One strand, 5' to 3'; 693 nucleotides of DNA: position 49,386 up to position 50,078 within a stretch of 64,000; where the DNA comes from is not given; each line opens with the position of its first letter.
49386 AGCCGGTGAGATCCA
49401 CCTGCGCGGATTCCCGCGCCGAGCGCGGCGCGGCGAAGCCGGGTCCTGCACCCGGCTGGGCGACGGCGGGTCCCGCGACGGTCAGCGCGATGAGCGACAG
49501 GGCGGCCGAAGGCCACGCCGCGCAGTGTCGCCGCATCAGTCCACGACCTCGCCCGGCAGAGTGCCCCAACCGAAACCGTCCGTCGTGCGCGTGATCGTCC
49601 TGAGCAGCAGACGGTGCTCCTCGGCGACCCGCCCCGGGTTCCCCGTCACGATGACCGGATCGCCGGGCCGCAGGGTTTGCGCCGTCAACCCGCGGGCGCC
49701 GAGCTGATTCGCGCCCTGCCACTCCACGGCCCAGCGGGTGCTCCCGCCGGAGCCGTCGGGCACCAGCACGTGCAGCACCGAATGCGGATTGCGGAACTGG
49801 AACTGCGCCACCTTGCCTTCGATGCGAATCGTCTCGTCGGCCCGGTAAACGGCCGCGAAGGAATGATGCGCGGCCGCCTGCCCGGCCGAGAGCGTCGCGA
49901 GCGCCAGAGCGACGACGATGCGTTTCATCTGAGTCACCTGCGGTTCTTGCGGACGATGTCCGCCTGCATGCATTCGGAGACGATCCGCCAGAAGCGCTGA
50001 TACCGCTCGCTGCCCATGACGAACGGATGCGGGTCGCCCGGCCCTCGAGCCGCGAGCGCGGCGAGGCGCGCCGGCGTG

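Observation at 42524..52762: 10-kb co-oriented array mixing the module with three MBL-fold hydrolases and a LysR regulator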

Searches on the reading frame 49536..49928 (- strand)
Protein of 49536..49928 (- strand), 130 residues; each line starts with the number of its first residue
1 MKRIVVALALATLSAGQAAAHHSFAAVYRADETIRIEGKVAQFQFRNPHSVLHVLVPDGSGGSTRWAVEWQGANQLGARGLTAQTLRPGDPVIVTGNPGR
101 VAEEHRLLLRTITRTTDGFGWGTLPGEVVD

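Call 3: search_protein_families(library=pfam, proteins=[window:49536-49928:-], max_evalue=0.01)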
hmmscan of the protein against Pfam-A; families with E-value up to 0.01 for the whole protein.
window:49536-49928:- (130 aa): 1 family
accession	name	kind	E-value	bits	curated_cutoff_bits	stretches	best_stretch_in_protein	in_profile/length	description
PF19649.4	DUF6152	-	3.4e-21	75.6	27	1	14-104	5-94/98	Family of unknown function (DUF6152)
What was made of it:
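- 49536..49928 (-): DUF6152 copy A: secreted OB-fold protein with mature N-terminus His-His. Overlaps W6 by 1 nt. PF19649 scores 75.6 bits (call 3).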

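Call 4: search_protein_families(library=ncbifam, proteins=[window:49536-49928:-], max_evalue=0.01)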
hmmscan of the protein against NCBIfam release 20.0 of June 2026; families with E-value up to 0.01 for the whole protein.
window:49536-49928:- (130 aa): 0 families

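Call 9: search_solved_structures(query=window:49536-49928:-, max_evalue=1)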
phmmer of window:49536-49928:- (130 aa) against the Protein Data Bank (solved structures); distinct sequences matched with E-value up to 1: 0.

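Call 29: find_homologous_proteins(query=A3, max_evalue=0.00001)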
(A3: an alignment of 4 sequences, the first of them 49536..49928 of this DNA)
Query A3 (4 sequences) (130 aa, profile of the alignment): 5743 proteins with E <= 0.00001 among 8000 candidates; the best 120 are listed.
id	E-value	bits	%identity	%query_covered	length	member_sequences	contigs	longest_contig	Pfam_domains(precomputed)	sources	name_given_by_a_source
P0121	2.2e-53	198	35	97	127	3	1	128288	PF19649.5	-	-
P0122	7.1e-53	196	-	-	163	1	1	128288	PF19649.5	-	-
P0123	2.7e-51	191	100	100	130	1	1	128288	PF19649.5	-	-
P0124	3.1e-51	191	43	62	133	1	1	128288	PF19649.5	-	-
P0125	3.3e-49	184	42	64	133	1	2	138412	PF19649.5,PF13567.12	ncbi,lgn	ncbi:MAG TPA: DUF6152 family protein [Gammaproteobacteria bacterium]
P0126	1.6e-47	179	33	93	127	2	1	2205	PF19649.5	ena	-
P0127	2.0e-47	178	34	92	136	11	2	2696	PF19649.5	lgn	-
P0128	2.4e-47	178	-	-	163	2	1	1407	PF19649.5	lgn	-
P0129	3.0e-47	178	38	94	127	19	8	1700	PF19649.5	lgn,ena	-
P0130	3.3e-47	178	-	-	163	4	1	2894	PF19649.5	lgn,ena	-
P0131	4.1e-47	177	37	95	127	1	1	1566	PF19649.5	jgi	jgi:hypothetical protein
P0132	4.6e-47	177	34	61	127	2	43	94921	PF19649.5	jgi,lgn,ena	jgi:hypothetical protein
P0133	5.7e-47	177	34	95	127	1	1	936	PF19649.5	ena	-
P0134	6.5e-47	177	33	76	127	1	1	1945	PF19649.5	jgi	jgi:hypothetical protein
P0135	6.7e-47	177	-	-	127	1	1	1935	PF19649.5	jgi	jgi:hypothetical protein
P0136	6.7e-47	177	33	55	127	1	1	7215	PF19649.5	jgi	jgi:hypothetical protein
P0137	6.8e-47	177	35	88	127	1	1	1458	PF19649.5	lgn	-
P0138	7.1e-47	177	37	95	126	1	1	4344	PF19649.5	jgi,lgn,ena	-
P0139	8.2e-47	176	-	-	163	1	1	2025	PF19649.5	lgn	-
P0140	9.4e-47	176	35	92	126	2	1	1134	PF19649.5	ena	-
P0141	9.8e-47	176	33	82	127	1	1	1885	PF19649.5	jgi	jgi:hypothetical protein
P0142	1.0e-46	176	35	95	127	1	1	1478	PF19649.5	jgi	-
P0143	1.0e-46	176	33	82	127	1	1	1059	PF19649.5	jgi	jgi:hypothetical protein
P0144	1.1e-46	176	34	92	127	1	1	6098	PF19649.5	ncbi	ncbi:MAG TPA: DUF6152 family protein [Gammaproteobacteria bacterium]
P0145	1.2e-46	176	35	90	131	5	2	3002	PF19649.5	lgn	-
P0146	1.3e-46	176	-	-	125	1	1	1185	PF19649.5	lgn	-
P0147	1.4e-46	176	37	94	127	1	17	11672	PF19649.5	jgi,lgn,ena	-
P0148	1.6e-46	175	36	93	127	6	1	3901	PF19649.5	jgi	jgi:hypothetical protein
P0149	1.8e-46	175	36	92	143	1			PF19649.5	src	-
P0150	1.9e-46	175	33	82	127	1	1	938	PF19649.5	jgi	jgi:hypothetical protein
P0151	2.0e-46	175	35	76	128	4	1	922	PF19649.5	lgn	-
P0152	2.3e-46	175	-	-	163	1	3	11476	PF19649.5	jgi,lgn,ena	-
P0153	2.4e-46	175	36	97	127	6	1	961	PF19649.5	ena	-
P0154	2.5e-46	175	35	92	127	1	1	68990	PF19649.5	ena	-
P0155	2.8e-46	175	33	97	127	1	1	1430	PF19649.5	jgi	jgi:hypothetical protein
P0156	2.9e-46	175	34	97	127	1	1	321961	PF19649.5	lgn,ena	-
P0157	3.0e-46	174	34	92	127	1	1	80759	PF19649.5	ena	-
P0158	3.0e-46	174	37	95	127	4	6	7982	PF19649.5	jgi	jgi:hypothetical protein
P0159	3.1e-46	174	34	76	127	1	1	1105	PF19649.5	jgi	jgi:hypothetical protein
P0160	3.2e-46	174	35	95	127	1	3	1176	PF19649.5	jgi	jgi:hypothetical protein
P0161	3.5e-46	174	35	95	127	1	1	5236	PF19649.5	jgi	jgi:hypothetical protein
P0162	3.6e-46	174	36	92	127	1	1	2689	PF19649.5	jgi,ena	-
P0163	3.6e-46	174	-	-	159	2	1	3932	PF19649.5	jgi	-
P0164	3.7e-46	174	35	60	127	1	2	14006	PF19649.5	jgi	jgi:hypothetical protein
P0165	4.0e-46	174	33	82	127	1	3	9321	PF19649.5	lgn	-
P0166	4.0e-46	174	35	82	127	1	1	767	PF19649.5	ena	-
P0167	4.1e-46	174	36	93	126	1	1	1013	PF19649.5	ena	-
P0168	4.5e-46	174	34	97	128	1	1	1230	PF19649.5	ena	-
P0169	4.8e-46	174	35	76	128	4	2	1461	PF19649.5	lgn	-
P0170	4.9e-46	174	35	92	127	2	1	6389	PF19649.5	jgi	-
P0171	5.0e-46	174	35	92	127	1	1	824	PF19649.5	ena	-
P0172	5.0e-46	174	34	92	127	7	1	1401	PF19649.5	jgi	jgi:hypothetical protein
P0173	5.4e-46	174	34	92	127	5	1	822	PF19649.5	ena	-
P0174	5.7e-46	174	35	55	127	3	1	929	PF19649.5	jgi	-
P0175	5.8e-46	174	35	92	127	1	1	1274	PF19649.5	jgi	jgi:hypothetical protein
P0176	6.0e-46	174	-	-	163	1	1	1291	PF19649.5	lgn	-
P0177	6.5e-46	173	35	93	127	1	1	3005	PF19649.5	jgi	jgi:hypothetical protein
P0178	6.9e-46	173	38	92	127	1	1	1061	PF19649.5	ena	-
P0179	7.1e-46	173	35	95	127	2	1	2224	PF19649.5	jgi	jgi:hypothetical protein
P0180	7.5e-46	173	36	92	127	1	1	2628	PF19649.5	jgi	jgi:hypothetical protein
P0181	7.7e-46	173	35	95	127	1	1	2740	PF19649.5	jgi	jgi:hypothetical protein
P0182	8.4e-46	173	34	76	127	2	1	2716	PF19649.5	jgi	jgi:Family of unknown function (DUF6152)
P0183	8.6e-46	173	35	92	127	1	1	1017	PF19649.5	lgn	-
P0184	9.1e-46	173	33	82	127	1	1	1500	PF19649.5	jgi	jgi:hypothetical protein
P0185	9.1e-46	173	35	92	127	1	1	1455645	PF19649.5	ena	-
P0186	9.4e-46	173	35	92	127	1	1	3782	PF19649.5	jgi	jgi:hypothetical protein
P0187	1.0e-45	173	35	92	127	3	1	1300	PF19649.5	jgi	jgi:Family of unknown function (DUF6152)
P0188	1.0e-45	173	37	88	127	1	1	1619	PF19649.5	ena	-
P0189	1.0e-45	173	88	100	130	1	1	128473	PF19649.5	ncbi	ncbi:MAG TPA: DUF6152 family protein [Gammaproteobacteria bacterium]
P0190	1.0e-45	173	37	93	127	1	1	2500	PF19649.5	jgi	jgi:hypothetical protein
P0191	1.1e-45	173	35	92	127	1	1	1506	PF19649.5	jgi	jgi:hypothetical protein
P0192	1.2e-45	173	35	95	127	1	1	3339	PF19649.5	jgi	jgi:hypothetical protein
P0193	1.3e-45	172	36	82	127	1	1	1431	PF19649.5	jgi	jgi:hypothetical protein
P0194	1.3e-45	172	35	70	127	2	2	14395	PF19649.5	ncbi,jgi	jgi:hypothetical protein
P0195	1.4e-45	172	35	92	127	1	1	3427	PF19649.5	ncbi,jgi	jgi:hypothetical protein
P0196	1.4e-45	172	34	95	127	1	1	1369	PF19649.5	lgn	-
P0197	1.4e-45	172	35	92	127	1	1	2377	PF19649.5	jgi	jgi:hypothetical protein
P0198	1.4e-45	172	33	92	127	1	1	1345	PF19649.5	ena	-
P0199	1.4e-45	172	35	95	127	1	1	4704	PF19649.5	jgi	jgi:hypothetical protein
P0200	1.4e-45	172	37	88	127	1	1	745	PF19649.5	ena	-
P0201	1.4e-45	172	35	92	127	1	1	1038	PF19649.5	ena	-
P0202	1.5e-45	172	36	86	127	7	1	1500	PF19649.5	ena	-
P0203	1.6e-45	172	35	95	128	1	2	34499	PF19649.5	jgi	jgi:hypothetical protein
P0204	1.7e-45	172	35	92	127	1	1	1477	PF19649.5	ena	-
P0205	1.7e-45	172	36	88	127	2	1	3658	PF19649.5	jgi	jgi:uncharacterized protein DUF6152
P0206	1.7e-45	172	36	93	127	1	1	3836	PF19649.5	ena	-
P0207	1.7e-45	172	-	-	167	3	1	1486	PF19649.5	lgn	-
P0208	1.8e-45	172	34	76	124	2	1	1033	PF19649.5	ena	-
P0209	1.8e-45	172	37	78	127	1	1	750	PF19649.5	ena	-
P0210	1.8e-45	172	37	82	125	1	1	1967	PF19649.5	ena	-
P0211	1.8e-45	172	34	92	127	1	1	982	PF19649.5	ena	-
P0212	1.9e-45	172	36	88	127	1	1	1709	PF19649.5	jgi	jgi:hypothetical protein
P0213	2.0e-45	172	35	95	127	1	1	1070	PF19649.5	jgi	jgi:hypothetical protein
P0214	2.0e-45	172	34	82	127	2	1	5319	PF19649.5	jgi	jgi:hypothetical protein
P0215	2.1e-45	172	-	-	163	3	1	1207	PF19649.5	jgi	jgi:hypothetical protein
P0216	2.1e-45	172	35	92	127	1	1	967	PF19649.5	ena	-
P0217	2.2e-45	172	35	88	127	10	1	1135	PF19649.5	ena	-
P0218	2.2e-45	172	35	93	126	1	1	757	PF19649.5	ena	-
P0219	2.2e-45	172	35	93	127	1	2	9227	PF19649.5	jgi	jgi:uncharacterized protein DUF6152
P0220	2.3e-45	172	35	70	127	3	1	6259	PF19649.5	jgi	jgi:hypothetical protein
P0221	2.3e-45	172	36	92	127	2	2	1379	PF19649.5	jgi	jgi:hypothetical protein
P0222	2.3e-45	172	36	92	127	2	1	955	PF19649.5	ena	-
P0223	2.3e-45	172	36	94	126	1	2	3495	PF19649.5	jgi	jgi:hypothetical protein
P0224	2.4e-45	172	34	82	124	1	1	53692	PF19649.5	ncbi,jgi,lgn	-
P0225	2.4e-45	172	-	-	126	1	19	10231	PF19649.5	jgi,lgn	jgi:DNA/RNA endonuclease YhcR with UshA esterase domain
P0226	2.5e-45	172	35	93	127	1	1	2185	PF19649.5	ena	-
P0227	2.8e-45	171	33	71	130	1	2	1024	PF19649.5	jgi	jgi:hypothetical protein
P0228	2.9e-45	171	36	92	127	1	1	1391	PF19649.5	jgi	jgi:hypothetical protein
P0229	3.0e-45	171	35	92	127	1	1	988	PF19649.5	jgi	jgi:hypothetical protein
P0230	3.2e-45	171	36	88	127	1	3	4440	PF19649.5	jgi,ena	-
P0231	3.2e-45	171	34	61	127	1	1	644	PF19649.5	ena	-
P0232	3.2e-45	171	34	82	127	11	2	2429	PF19649.5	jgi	-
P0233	3.3e-45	171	33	82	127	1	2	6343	PF19649.5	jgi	jgi:hypothetical protein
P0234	3.3e-45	171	-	-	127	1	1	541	PF19649.5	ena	-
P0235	3.4e-45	171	34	97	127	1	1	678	PF19649.5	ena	-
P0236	3.5e-45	171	35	70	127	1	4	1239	PF19649.5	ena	-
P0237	3.7e-45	171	36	88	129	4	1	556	PF19649.5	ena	-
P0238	3.8e-45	171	36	86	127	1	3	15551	PF19649.5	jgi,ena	jgi:hypothetical protein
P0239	3.9e-45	171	35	88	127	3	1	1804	PF19649.5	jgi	jgi:hypothetical protein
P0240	3.9e-45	171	36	92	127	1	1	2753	PF19649.5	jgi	jgi:hypothetical protein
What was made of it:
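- On DUF6152 (Pfam PF19649): The two other window copies are listed as PF19649 (call 29).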

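Call 33: search_solved_structures(query=A4, max_evalue=10)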
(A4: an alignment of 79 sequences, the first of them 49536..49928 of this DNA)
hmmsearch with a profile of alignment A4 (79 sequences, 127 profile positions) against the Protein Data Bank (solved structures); distinct sequences matched with E-value up to 10: 1.
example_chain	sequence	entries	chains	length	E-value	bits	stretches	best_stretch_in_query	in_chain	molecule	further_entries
5tfy_I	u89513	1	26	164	1.7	11.6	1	65-97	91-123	Flagellin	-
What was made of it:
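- Closest known: Periplasmic OB-fold proteins CusF/SilF and the BOF. Different: No sequence similarity was found (calls 9, 33).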

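Call 39: predict_structure(alignment_id=A4)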
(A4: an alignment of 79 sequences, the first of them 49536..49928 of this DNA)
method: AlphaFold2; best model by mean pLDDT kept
length: 130 residues; sequences in the alignment: 79
mean_pLDDT: 81.3   pTM: 0.70
mean pLDDT of the five models: 81.3, 78.8, 69.0, 65.3, 65.2
residues with pLDDT >= 90: 54; 70-90: 49; 50-70: 18; < 50: 9
segments of 3 or more residues with pLDDT < 50: 124-130
pLDDT, mean of each block of 10 residues (from residue 1): 70 62 72 95 82 94 94 78 90 94 89 87 48
secondary structure, 60 per line:
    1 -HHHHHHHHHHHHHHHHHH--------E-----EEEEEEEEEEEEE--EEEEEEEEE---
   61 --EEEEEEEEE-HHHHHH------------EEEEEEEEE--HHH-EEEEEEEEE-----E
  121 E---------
elements in order: H2-19 E34-46 E49-57 E63-71 H73-78 E91-99 E106-114
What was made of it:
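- On N-terminal-histidine (histidine-brace-type) secreted metalloproteins (for DUF6152): The N-terminal tail has pLDDT of only about 72 and no coordinates were available (call 39).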

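Call 41: fold_search(model_id=the predicted structure, library=pdb)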
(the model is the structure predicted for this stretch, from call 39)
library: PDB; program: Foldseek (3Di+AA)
matches with E <= 10: 1013; with E <= 0.001: 34
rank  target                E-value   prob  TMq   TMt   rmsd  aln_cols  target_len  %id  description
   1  1ue7_D                1.9e-04  1.00  0.46  0.60   3.8        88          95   17  Crystal structure of the single-stranded dna-binding protein from mycobacterium tuberculosis (released 2004-02-10)
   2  8xp4_B                2.6e-04  1.00  0.51  0.15   7.6       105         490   17  Crystal Structure of human lysyl-tRNA synthetase with acetyllysine (released 2025-01-22)
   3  4dpg_D                2.7e-04  1.00  0.48  0.15   4.9        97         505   18  Crystal Structure of Human LysRS: P38/AIMP2 Complex I (released 2013-02-13)
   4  4ycu_B                3.2e-04  1.00  0.49  0.15   4.9        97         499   18  Crystal structure of cladosporin in complex with human lysyl-tRNA synthetase (released 2015-06-10)
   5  9dpl_B                3.6e-04  1.00  0.52  0.15  10.5       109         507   17  Human LysRS bound to cellular modified tRNA-Lys3 and AIMP2 (released 2025-03-12)
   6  8hyr_A                5.0e-04  1.00  0.49  0.15   4.9        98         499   17  Crystal structure of human KARS apo (released 2024-07-10)
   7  4ycv_D                5.0e-04  1.00  0.42  0.13   4.1        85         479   21  Crystal structure of cladosporin in complex with plasmodium lysyl-tRNA synthetase (released 2015-06-24)
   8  4dpg_B                5.9e-04  1.00  0.51  0.15   4.7        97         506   18  Crystal Structure of Human LysRS: P38/AIMP2 Complex I (released 2013-02-13)
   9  3bju_A                5.9e-04  1.00  0.49  0.15   3.6        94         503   18  Crystal Structure of tetrameric form of human lysyl-tRNA synthetase (released 2008-02-05)
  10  9dow_A                6.3e-04  1.00  0.47  0.14   3.6        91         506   18  h-LysRS bound to unmodified tRNA-Lys3 (Undocked State, AMP bound) (released 2025-03-12)
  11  6cqm_H                6.6e-04  1.00  0.51  0.74   2.6        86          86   14  Crystal Structure of mitochondrial single-stranded DNA binding proteins from S. cerevisiae, Rim1 (Form2) (released 2018-05-30)
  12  3kf6_A                6.6e-04  1.00  0.48  0.46   3.2        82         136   23  Crystal structure of S. pombe Stn1-ten1 complex (released 2009-12-22)
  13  3afq_A                6.6e-04  1.00  0.46  0.56   4.9        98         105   21  Crystal structure of the single-stranded DNA binding protein from Mycobacterium leprae (Form II) (released 2010-10-06)
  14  6ilh_A                7.0e-04  1.00  0.47  0.14   5.0        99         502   16  Crystal Structure of human lysyl-tRNA synthetase L350H mutant (released 2019-02-27)
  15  3eiv_D                7.0e-04  1.00  0.45  0.56   6.0       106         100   17  Crystal Structure of Single-stranded DNA-binding protein from Streptomyces coelicolor (released 2009-09-08)
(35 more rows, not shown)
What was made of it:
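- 49536..49928 (-): The AF2 model has pLDDT 81 and an OB fold (calls 39, 41).
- OB fold (calls 39, 41).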

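Call 50: find_encoding_contigs(protein=P0185, flank=8000, max_places=2)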
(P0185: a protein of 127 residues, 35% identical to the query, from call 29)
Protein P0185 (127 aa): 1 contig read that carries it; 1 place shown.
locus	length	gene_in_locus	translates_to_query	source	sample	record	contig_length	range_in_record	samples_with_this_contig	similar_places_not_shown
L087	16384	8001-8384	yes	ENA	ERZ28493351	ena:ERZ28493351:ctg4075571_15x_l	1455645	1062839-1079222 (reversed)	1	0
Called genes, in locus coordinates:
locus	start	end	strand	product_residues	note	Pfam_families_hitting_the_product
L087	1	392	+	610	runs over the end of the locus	PF01011:PQQ, PF13360:PQQ_2, PF13570:Beta-prop_ACSF4 (weak), PF01011:PQQ, PF13360:PQQ_2 (weak)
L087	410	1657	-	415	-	PF02746:MR_MLE_N, PF13378:MR_MLE_C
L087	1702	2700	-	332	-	PF00753:Lactamase_B, PF12706:Lactamase_B_2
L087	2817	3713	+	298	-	PF19799:DUF6282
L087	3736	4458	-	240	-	PF00144:Beta-lactamase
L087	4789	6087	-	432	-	PF04734:Ceramidase_alk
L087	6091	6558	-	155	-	PF07366:SnoaL, PF12680:SnoaL_2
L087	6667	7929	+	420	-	PF00144:Beta-lactamase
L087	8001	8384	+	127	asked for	PF19649:DUF6152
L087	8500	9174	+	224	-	-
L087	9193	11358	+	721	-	-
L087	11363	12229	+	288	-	-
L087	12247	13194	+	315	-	PF00753:Lactamase_B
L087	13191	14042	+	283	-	-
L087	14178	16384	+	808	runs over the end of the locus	PF12704:MacB_PCD, PF02687:FtsX, PF12704:MacB_PCD, PF02687:FtsX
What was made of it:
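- L087: serine beta-lactamase-fold esterases and a ceramidase (call 50).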
